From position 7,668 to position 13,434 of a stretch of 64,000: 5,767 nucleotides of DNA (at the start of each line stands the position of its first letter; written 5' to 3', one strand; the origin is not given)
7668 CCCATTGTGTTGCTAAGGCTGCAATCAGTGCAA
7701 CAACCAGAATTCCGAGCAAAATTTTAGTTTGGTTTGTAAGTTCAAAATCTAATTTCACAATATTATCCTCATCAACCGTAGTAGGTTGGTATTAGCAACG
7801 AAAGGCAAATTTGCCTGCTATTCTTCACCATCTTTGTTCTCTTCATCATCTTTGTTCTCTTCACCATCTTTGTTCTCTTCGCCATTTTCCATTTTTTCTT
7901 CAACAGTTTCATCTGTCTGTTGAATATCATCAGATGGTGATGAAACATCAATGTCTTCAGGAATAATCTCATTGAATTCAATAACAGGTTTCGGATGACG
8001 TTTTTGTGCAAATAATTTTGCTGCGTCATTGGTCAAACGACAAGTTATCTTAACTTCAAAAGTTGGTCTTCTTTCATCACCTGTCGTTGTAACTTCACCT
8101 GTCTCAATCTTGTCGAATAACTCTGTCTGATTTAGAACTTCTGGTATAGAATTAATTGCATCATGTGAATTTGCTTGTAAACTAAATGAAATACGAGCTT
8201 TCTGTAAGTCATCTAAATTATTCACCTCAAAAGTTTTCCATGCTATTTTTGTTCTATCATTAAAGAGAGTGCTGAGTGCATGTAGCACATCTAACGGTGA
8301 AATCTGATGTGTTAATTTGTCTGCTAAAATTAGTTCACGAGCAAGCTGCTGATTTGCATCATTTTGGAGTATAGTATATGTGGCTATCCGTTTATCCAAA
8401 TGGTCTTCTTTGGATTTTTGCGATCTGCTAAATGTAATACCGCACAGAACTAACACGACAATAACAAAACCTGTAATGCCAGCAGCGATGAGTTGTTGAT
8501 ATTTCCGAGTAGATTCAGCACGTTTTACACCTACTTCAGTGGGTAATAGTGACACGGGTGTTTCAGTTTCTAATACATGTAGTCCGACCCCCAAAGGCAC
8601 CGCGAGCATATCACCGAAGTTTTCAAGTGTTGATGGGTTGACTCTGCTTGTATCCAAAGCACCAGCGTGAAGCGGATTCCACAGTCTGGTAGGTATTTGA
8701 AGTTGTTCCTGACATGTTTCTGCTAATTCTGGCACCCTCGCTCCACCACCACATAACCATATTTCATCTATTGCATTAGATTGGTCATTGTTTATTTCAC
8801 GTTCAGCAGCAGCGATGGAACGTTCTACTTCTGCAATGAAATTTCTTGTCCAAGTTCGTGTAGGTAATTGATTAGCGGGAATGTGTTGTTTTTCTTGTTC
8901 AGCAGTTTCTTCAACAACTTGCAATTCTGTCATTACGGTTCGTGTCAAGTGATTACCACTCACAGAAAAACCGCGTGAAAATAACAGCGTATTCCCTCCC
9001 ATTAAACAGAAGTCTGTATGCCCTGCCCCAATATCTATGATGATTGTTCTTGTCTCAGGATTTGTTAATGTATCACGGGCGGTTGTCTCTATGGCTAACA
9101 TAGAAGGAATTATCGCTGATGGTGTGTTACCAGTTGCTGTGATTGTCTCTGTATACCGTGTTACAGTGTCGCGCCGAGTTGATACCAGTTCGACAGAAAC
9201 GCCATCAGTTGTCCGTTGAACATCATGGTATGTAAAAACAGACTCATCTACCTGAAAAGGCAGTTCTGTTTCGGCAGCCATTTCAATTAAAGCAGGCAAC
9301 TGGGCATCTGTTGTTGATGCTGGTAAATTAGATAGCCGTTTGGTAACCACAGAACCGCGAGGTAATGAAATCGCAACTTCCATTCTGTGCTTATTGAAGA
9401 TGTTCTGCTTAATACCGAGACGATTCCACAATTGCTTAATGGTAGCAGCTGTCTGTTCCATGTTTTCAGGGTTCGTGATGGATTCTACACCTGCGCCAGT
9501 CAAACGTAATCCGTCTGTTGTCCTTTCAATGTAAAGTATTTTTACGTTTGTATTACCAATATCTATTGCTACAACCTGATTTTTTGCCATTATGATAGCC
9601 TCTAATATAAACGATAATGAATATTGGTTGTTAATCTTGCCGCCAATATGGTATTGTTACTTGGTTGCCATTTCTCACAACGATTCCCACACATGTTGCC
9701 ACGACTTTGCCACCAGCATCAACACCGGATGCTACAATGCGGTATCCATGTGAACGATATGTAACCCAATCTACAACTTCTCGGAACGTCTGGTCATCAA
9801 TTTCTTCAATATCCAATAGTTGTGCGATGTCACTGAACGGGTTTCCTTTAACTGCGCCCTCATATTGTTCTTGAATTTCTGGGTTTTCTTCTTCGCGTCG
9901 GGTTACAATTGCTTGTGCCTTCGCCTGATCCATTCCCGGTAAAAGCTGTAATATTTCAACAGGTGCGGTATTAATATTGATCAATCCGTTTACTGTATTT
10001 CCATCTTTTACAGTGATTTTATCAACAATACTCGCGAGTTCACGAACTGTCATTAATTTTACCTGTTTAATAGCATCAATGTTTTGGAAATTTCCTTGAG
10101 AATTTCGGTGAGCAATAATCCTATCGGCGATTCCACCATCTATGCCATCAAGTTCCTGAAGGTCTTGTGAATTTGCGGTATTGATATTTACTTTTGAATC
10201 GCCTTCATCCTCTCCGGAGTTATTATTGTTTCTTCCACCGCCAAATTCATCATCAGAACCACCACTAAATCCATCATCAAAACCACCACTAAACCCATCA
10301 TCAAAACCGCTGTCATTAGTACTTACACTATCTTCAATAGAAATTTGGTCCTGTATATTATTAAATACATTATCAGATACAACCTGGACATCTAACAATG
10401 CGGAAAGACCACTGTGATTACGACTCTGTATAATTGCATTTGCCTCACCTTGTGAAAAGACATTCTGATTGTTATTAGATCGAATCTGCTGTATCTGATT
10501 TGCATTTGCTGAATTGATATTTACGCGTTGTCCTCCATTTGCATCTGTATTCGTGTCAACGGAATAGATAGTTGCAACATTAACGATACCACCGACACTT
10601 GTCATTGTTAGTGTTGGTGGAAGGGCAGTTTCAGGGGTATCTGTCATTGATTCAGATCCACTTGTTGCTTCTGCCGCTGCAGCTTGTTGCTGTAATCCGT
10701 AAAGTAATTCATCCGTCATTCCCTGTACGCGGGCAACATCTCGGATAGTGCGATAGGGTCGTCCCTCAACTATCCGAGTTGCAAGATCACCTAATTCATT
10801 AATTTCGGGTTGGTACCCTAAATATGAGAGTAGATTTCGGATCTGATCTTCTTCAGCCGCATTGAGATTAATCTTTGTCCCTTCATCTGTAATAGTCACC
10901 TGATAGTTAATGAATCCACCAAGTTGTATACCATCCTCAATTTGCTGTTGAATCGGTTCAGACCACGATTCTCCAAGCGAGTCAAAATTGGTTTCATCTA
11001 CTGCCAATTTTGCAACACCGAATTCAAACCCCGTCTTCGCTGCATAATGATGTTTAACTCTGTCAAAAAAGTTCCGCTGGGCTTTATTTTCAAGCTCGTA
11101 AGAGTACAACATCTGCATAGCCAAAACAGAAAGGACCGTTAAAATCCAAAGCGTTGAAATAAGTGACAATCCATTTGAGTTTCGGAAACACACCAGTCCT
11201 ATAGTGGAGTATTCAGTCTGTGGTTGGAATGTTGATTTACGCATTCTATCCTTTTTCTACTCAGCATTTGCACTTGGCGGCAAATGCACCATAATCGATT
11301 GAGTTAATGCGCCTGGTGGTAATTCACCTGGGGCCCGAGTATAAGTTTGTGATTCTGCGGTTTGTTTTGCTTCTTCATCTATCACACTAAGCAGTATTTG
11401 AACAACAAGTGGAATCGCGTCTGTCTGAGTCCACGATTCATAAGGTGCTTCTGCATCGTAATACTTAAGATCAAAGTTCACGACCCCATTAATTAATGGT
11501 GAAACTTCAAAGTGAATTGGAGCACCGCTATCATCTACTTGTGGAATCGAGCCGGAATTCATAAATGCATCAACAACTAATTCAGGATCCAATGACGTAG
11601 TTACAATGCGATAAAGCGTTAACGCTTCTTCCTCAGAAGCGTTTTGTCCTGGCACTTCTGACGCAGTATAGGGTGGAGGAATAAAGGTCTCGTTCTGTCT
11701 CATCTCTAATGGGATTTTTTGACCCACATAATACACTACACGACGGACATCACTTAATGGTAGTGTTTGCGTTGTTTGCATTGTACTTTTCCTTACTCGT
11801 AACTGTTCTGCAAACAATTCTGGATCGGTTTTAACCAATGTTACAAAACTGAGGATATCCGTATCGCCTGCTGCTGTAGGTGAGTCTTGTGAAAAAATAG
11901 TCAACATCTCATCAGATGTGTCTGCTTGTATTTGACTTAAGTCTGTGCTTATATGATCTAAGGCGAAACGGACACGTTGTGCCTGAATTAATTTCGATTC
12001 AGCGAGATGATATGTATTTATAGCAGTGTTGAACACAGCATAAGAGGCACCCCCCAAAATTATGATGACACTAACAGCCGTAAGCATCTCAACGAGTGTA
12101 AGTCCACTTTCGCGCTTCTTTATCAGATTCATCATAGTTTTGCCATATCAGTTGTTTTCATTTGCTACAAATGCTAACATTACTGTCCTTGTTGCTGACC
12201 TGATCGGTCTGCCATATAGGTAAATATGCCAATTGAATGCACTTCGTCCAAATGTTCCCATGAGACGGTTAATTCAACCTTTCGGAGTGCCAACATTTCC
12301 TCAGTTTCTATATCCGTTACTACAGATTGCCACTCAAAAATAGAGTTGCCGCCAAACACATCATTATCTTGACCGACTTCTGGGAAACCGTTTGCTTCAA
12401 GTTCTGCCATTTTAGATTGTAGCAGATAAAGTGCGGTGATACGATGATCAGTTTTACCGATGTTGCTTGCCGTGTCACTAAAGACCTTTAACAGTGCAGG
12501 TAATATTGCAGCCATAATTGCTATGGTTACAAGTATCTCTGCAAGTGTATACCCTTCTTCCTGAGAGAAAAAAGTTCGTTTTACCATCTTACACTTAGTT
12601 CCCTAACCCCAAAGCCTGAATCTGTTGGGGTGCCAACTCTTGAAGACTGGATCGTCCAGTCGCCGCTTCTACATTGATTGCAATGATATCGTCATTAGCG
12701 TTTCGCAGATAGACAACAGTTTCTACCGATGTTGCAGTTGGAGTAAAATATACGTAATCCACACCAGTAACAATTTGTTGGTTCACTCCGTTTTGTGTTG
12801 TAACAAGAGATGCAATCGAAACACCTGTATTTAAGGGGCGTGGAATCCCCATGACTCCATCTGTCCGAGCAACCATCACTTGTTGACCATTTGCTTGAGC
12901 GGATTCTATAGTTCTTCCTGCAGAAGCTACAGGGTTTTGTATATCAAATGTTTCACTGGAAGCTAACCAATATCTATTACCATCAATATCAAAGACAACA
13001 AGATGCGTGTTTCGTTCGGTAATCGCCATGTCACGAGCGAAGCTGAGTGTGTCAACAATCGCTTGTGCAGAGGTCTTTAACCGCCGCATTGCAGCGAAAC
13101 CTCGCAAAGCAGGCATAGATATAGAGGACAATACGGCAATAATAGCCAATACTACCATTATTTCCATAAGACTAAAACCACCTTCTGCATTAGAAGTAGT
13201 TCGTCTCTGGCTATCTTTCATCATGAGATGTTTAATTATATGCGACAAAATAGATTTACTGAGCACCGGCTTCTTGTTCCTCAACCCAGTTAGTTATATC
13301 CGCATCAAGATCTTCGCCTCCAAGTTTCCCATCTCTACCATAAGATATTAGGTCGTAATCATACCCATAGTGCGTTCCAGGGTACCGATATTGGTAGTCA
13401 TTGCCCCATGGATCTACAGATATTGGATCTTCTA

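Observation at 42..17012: Complete T2SS operon in xps-like order, ending in two tandem paralogous secretins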

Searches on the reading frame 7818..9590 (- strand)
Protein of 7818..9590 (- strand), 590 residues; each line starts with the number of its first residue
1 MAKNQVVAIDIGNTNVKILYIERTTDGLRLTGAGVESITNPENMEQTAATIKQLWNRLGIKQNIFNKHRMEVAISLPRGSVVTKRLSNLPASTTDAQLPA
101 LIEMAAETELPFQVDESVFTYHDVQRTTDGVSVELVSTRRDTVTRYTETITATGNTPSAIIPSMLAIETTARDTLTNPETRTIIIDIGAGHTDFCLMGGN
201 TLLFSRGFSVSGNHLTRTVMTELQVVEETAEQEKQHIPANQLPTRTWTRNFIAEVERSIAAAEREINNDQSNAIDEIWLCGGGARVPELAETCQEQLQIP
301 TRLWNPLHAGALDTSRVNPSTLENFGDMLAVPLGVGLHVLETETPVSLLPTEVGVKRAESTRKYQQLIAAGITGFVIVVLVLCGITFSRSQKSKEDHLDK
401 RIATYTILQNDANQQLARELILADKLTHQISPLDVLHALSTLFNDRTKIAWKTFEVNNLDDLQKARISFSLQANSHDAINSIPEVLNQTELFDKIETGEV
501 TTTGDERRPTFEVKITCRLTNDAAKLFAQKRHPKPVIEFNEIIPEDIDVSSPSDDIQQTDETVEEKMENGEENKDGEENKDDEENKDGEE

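Call 4: search_protein_families(library=pfam, proteins=[window:7818-9590:-], max_evalue=0.01)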
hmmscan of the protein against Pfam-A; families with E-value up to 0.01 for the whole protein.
window:7818-9590:- (590 aa): 4 families
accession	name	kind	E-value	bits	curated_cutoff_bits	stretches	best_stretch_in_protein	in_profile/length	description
PF11104.14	PilM_2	-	3.3e-34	118.8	27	1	9-337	2-337/340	Type IV pilus assembly protein PilM;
PF14450.12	FtsA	-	8.3e-12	46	31.8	1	184-307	2-113/127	Cell division protein FtsA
PF06723.19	MreB_Mbl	-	2.4e-06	27.1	27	0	180-238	145-209/327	MreB/Mbl protein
PF08841.16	DDR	-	0.00038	20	24.6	1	104-235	59-189/328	Diol dehydratase reactivase ATPase-like domain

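Call 5: search_protein_families(library=ncbifam, proteins=[window:7818-9590:-], max_evalue=0.01)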
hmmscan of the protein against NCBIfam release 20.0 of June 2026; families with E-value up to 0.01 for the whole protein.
window:7818-9590:- (590 aa): 9 families
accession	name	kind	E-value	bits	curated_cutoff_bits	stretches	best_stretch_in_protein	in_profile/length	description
TIGR01175.1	pilM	subfamily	2.8e-35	122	133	1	3-337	2-345/348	type IV pilus assembly protein PilM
NF045709.1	Amuc_1101_fam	equivalog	3.4e-35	122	650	2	1-235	1-232/608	Amuc_1101 family PilM-like pilus complex protein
TIGR01174.1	ftsA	equivalog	1.6e-09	37.4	175.85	1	131-236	148-252/371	cell division protein FtsA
NF011660.0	PRK15080.1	equivalog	4.2e-07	29.4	182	1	181-302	142-256/277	ethanolamine utilization protein EutJ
NF010539.0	PRK13927.1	subfamily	3.9e-06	26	293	0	180-265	151-248/339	rod shape-determining protein MreB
TIGR02529.1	EutJ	subfamily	6e-06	25.9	152.1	1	181-301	109-222/239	ethanolamine utilization protein EutJ family protein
TIGR00904.1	mreB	subfamily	0.00013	21.1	365.75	0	159-240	130-216/334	MreB/Mrl family cell shape determining protein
NF040964.1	MamK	subfamily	0.00016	20.8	400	0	181-200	145-164/335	MamK family actin-like protein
NF010540.1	PRK13929.1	exception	0.008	15.3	515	0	150-241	121-217/334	rod-share determining protein MreBH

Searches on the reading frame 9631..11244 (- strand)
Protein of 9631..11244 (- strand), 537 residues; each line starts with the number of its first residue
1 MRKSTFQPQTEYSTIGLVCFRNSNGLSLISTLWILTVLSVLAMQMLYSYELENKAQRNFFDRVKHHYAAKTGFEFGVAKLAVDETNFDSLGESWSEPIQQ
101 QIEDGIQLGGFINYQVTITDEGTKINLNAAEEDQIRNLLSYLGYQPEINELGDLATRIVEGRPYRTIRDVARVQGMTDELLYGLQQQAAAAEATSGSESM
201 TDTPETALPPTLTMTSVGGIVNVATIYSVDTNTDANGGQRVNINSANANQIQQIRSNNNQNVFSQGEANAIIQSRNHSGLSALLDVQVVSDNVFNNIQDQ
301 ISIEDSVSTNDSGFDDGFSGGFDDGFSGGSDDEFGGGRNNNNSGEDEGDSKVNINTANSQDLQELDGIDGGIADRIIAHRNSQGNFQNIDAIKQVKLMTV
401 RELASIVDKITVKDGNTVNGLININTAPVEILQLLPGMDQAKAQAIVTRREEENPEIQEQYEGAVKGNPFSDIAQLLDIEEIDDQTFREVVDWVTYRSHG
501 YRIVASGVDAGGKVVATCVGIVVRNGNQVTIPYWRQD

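Call 4: search_protein_families(library=pfam, proteins=[window:9631-11244:-], max_evalue=0.01)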
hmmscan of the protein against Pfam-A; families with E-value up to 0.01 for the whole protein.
window:9631-11244:- (537 aa): 3 families
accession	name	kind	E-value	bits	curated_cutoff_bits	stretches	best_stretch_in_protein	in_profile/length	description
PF12836.13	HHH_3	-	1.5e-30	105.5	27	2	350-410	4-64/65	Helix-hairpin-helix motif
PF03934.19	T2SSK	-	2.5e-11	44.2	24.2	2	422-453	1-33/63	Type II secretion system (T2SS), protein K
PF06514.17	PsbU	-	9.3e-06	26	24.5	1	118-182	8-63/93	Photosystem II 12 kDa extrinsic protein (PsbU)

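Call 5: search_protein_families(library=ncbifam, proteins=[window:9631-11244:-], max_evalue=0.01)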
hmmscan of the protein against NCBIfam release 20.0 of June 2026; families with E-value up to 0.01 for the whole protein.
window:9631-11244:- (537 aa): 4 families
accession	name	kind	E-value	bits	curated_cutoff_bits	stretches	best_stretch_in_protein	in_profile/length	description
TIGR00426.1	TIGR00426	subfamily_domain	3.2e-23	81.6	53.1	2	346-412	2-69/69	competence protein ComEA helix-hairpin-helix repeat region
NF037980.1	T2SS_GspK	equivalog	1.9e-21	76.9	130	2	24-287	2-254/307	type II secretion system minor pseudopilin GspK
TIGR01259.1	comE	subfamily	7.5e-19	67.9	152.35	2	347-412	55-120/120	comEA protein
NF002708.1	PRK02515.1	equivalog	5.9e-06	26.2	85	1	118-189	52-114/137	photosystem II complex extrinsic protein PsbU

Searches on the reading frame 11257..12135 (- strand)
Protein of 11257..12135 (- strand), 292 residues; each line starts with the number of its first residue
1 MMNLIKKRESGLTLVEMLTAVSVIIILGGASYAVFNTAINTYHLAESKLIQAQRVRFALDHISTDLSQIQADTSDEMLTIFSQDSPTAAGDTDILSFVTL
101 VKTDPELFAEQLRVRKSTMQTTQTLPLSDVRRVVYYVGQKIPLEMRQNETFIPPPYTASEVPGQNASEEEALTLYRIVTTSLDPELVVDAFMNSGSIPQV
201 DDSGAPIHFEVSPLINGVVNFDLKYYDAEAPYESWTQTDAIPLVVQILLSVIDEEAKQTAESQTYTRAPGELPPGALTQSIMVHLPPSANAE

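Call 4: search_protein_families(library=pfam, proteins=[window:11257-12135:-], max_evalue=0.01)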
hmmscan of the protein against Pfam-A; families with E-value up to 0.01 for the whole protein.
window:11257-12135:- (292 aa): 2 families
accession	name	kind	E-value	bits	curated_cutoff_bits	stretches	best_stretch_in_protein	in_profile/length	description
PF07963.17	N_methyl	-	0.00055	19.9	21.2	1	6-32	1-27/27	Prokaryotic N-terminal methylation motif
PF11612.13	T2SSJ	-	0.00075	20.2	28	0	208-253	84-132/140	Type II secretion system (T2SS), protein J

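Call 5: search_protein_families(library=ncbifam, proteins=[window:11257-12135:-], max_evalue=0.01)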
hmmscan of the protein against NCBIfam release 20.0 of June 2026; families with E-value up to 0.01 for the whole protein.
window:11257-12135:- (292 aa): 3 families
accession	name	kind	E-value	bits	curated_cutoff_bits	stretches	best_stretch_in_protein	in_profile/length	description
TIGR01711.1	gspJ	equivalog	2.5e-10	40.5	64.85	2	11-73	2-64/192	type II secretion system minor pseudopilin GspJ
TIGR02599.1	TIGR02599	subfamily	1.3e-05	24.7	256.5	1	11-73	1-63/361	Verru_Chthon cassette protein C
NF038304.1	EPS_HpsC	equivalog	0.003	17.2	200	1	6-124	17-133/318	hormogonium polysaccharide secretion pseudopilin HpsC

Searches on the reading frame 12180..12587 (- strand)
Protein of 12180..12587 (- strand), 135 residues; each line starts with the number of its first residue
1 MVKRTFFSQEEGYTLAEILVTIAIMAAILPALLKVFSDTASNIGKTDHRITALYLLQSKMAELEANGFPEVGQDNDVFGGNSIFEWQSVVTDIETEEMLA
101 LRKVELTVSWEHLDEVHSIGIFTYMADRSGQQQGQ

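Call 4: search_protein_families(library=pfam, proteins=[window:12180-12587:-], max_evalue=0.01)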
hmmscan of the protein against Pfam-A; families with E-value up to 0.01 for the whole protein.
window:12180-12587:- (135 aa): 1 family
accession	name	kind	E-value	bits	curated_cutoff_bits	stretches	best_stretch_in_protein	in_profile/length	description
PF07963.17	N_methyl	-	0.0018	18.2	21.2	1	10-28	4-22/27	Prokaryotic N-terminal methylation motif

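Call 5: search_protein_families(library=ncbifam, proteins=[window:12180-12587:-], max_evalue=0.01)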
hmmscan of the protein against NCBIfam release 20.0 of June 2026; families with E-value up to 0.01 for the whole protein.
window:12180-12587:- (135 aa): 4 families
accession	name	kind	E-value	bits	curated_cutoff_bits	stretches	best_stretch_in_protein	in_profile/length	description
TIGR01707.1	gspI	equivalog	1.4e-08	35.1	44.35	1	12-109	1-97/101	type II secretion system minor pseudopilin GspI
NF047828.1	T3SSXpsI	equivalog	1.4e-06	28.4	150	1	11-91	2-81/132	type II secretion system protein XpsI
NF041013.1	T4P_ComGE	equivalog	0.00018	21.6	49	1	11-63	4-56/83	competence type IV pilus minor pilin ComGE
TIGR02532.1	IV_pilin_GFxxxE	domain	0.0022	17.8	16.3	1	12-28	3-19/24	prepilin-type N-terminal cleavage/methylation domain-containing protein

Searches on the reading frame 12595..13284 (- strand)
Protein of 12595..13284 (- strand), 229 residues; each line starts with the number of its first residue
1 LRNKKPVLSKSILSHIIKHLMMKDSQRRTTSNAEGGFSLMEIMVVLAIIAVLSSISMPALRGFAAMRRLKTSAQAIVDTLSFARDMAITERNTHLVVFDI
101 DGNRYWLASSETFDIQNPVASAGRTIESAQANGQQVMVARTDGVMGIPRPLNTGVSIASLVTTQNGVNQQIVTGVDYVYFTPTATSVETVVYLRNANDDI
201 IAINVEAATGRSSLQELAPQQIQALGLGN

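Call 4: search_protein_families(library=pfam, proteins=[window:12595-13284:-], max_evalue=0.01)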
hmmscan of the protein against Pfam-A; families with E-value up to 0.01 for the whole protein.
window:12595-13284:- (229 aa): 1 family
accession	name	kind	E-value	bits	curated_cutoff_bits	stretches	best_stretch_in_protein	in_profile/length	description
PF07963.17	N_methyl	-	3.8e-06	26.7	21.2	1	33-56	3-26/27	Prokaryotic N-terminal methylation motif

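Call 5: search_protein_families(library=ncbifam, proteins=[window:12595-13284:-], max_evalue=0.01)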
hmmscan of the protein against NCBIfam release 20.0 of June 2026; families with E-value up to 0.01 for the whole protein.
window:12595-13284:- (229 aa): 11 families
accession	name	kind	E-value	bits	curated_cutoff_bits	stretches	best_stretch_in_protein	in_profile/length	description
TIGR01708.2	typeII_sec_gspH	equivalog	3.5e-11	43.4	80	1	35-118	2-83/169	type II secretion system minor pseudopilin GspH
NF007800.0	PRK10506.1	equivalog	5.4e-09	36.1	158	1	31-113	5-87/163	prepilin peptidase-dependent protein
TIGR02596.1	TIGR02596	subfamily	2.8e-08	34.1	70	1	37-91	1-55/196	Verru_Chthon cassette protein D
NF007862.0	PRK10574.1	equivalog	3.8e-08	33.6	138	1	34-77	4-47/145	prepilin peptidase-dependent pilin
NF047827.1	T3SSXpsH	equivalog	9.1e-07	28.8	160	1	36-109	2-74/145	type II secretion system protein XpsH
TIGR02532.1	IV_pilin_GFxxxE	domain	2.9e-06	26.9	16.3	1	36-55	3-22/24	prepilin-type N-terminal cleavage/methylation domain-containing protein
TIGR01710.1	typeII_sec_gspG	equivalog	8.4e-05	22.6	88.85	1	36-86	2-51/134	type II secretion system major pseudopilin GspG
NF041775.1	typeIV_PilA_Myxo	equivalog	0.00013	22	400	1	34-88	10-63/214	type IV pilin protein PilA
NF040982.1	ComGD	equivalog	0.00035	21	70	1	36-122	3-87/139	competence type IV pilus minor pilin ComGD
NF041013.1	T4P_ComGE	equivalog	0.0011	19.1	49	1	36-62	5-31/83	competence type IV pilus minor pilin ComGE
NF040999.1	pilin_ComGC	equivalog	0.0014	18.7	75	1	35-61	2-28/84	competence type IV pilus major pilin ComGC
